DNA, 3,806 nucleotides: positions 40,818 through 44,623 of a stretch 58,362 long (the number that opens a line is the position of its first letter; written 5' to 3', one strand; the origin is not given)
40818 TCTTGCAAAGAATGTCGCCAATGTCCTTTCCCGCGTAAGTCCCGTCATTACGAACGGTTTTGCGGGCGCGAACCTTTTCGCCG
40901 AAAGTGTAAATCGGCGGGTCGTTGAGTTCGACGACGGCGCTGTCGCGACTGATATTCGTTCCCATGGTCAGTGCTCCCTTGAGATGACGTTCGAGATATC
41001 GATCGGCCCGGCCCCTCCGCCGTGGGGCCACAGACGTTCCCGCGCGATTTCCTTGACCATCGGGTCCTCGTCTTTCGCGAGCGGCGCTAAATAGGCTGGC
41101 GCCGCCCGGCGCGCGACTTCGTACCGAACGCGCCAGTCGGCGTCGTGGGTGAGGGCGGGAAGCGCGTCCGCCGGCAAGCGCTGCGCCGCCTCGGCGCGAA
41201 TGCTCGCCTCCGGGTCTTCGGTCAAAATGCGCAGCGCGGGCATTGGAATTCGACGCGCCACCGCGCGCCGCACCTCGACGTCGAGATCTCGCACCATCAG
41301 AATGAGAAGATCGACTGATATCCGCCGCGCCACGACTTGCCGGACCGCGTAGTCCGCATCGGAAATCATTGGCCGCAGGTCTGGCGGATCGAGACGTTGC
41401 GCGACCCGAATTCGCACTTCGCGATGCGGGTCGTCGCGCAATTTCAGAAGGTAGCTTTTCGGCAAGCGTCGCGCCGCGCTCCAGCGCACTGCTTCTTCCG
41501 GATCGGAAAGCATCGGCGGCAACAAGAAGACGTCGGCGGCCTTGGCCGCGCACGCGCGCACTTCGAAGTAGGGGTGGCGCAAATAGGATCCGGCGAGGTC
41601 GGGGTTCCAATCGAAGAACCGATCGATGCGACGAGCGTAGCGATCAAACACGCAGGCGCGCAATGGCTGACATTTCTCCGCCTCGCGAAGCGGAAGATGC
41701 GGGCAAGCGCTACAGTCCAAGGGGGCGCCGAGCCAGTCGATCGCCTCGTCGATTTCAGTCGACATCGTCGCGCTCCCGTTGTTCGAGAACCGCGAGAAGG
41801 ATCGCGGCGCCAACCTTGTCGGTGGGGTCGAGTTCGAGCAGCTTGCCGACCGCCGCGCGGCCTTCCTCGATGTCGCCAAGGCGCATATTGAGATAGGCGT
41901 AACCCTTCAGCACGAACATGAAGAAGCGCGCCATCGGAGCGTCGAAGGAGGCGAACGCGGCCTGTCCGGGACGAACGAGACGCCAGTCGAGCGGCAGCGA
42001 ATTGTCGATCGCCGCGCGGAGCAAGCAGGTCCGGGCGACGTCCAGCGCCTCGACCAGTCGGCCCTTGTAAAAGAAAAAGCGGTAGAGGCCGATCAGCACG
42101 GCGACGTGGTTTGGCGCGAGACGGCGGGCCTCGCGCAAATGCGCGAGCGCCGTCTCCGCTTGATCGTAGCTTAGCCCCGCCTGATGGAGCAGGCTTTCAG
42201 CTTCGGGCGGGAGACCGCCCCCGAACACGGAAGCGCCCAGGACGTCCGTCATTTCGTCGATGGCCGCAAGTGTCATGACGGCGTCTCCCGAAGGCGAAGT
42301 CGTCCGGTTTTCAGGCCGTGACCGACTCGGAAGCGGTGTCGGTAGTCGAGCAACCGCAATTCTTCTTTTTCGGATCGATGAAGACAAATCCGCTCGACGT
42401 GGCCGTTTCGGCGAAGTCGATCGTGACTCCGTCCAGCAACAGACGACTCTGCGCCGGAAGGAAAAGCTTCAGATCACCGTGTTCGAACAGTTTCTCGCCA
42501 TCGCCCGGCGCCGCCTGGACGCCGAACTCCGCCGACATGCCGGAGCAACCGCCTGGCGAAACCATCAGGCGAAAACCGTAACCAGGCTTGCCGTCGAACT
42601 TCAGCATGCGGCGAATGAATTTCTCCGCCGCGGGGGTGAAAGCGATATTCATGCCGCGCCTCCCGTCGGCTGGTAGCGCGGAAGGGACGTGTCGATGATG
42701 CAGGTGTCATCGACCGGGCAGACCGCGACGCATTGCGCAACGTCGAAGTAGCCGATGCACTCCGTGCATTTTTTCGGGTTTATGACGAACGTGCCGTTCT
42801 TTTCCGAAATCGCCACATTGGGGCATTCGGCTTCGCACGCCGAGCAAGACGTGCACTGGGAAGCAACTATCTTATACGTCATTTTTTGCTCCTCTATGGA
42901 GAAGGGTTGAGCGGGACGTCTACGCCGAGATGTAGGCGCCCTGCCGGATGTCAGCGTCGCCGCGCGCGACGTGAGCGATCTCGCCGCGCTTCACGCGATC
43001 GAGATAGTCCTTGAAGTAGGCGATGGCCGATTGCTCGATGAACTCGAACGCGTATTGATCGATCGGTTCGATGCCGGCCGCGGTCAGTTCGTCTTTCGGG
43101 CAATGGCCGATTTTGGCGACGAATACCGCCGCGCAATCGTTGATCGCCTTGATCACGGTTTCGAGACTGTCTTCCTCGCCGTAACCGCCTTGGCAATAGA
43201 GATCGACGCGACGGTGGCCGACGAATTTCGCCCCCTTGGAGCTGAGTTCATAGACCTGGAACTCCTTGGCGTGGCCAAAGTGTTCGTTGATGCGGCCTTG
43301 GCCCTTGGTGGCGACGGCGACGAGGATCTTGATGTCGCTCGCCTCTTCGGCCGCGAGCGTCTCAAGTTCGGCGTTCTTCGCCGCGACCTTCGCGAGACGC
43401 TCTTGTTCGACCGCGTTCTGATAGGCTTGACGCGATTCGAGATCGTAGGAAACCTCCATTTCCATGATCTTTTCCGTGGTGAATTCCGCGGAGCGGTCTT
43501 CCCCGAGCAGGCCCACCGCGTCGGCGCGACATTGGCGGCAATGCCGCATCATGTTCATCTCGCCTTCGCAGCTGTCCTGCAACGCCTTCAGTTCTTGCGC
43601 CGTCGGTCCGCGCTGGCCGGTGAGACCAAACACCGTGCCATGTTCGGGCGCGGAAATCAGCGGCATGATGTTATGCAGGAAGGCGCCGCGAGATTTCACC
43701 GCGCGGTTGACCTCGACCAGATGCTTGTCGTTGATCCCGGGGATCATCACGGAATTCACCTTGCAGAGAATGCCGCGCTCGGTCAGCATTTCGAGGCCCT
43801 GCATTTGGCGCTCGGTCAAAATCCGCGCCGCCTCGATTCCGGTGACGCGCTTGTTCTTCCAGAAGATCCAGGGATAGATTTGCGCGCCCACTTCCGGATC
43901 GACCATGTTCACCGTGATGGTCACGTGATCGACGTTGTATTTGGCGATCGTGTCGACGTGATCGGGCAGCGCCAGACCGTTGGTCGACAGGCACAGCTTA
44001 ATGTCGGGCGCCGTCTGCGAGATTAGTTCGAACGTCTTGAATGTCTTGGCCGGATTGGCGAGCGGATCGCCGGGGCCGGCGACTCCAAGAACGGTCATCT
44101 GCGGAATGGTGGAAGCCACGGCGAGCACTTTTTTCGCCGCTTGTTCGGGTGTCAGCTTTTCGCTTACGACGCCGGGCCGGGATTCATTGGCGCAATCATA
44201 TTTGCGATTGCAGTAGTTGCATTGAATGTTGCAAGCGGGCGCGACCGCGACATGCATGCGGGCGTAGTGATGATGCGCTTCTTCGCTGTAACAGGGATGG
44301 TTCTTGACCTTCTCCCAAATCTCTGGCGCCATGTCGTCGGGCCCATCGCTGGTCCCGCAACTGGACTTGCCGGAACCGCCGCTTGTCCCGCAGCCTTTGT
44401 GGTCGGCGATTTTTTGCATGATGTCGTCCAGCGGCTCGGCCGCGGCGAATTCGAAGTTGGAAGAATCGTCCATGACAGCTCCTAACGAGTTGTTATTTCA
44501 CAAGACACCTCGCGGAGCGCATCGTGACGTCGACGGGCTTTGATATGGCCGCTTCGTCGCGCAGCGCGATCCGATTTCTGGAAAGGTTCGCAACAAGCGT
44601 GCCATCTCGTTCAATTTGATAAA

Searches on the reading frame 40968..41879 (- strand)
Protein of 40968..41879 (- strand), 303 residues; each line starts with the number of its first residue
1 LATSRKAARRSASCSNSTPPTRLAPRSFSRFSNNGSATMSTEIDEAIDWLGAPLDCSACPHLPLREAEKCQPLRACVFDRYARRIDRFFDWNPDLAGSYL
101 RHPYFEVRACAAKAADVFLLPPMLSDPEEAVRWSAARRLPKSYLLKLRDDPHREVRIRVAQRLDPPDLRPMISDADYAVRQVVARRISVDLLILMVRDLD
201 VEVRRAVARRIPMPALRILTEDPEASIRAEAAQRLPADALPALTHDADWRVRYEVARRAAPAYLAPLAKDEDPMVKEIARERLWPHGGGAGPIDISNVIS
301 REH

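Call 12: search_protein_families(library=pfam, proteins=[window:40968-41879:-], max_evalue=0.001)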
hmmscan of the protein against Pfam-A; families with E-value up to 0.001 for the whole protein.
window:40968-41879:- (303 aa): 4 families
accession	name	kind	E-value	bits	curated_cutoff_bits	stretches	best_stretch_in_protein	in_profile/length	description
PF05484.17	LRV_FeS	-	8.8e-24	83.6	27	1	46-96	1-51/53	LRV protein FeS4 cluster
PF01816.23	LRV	-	2.5e-18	65.5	21.6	1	227-248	3-26/26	Leucine rich repeat variant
PF02985.28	HEAT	-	1.4e-09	37.7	23.5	0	122-138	7-23/31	HEAT repeat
PF13646.12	HEAT_2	-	8.9e-05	23.1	27.7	0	121-141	37-57/88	HEAT repeats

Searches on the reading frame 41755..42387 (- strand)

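Call 12: search_protein_families(library=pfam, proteins=[window:41755-42387:-], max_evalue=0.001)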
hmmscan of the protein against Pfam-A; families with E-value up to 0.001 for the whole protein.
window:41755-42387:- (210 aa): 3 families
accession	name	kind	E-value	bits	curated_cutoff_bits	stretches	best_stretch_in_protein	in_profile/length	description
PF14559.12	TPR_19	-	9e-07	29.6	25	1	75-117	5-47/68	Tetratricopeptide repeat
PF13428.12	TPR_14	-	6.7e-06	26.7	23.5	0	160-199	4-42/44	Tetratricopeptide repeat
PF07719.23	TPR_2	-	1.8e-05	24.9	27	0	160-190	4-34/34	Tetratricopeptide repeat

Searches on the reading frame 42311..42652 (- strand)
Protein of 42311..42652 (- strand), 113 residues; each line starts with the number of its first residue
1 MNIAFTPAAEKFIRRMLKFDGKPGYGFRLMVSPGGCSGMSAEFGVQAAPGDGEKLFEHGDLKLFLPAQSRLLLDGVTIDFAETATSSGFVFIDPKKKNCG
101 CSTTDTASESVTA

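Call 12: search_protein_families(library=pfam, proteins=[window:42311-42652:-], max_evalue=0.001)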
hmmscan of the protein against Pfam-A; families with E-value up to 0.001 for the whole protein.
window:42311-42652:- (113 aa): 1 family
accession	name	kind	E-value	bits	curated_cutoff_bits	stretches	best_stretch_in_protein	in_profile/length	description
PF01521.26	Fe-S_biosyn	-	3.5e-12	47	26.3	1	1-102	1-109/110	Iron-sulphur cluster biosynthesis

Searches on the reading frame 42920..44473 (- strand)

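Call 12: search_protein_families(library=pfam, proteins=[window:42920-44473:-], max_evalue=0.001)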
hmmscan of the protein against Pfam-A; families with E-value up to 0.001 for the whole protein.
window:42920-44473:- (517 aa): 2 families
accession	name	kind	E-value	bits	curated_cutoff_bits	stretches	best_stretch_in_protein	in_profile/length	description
PF04055.27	Radical_SAM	-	4.6e-22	79.4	29.5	1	77-255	3-162/166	Radical SAM superfamily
PF02579.22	Nitro_FeMo-Co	-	5.8e-21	75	26.3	1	393-481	3-87/94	Dinitrogenase iron-molybdenum cofactor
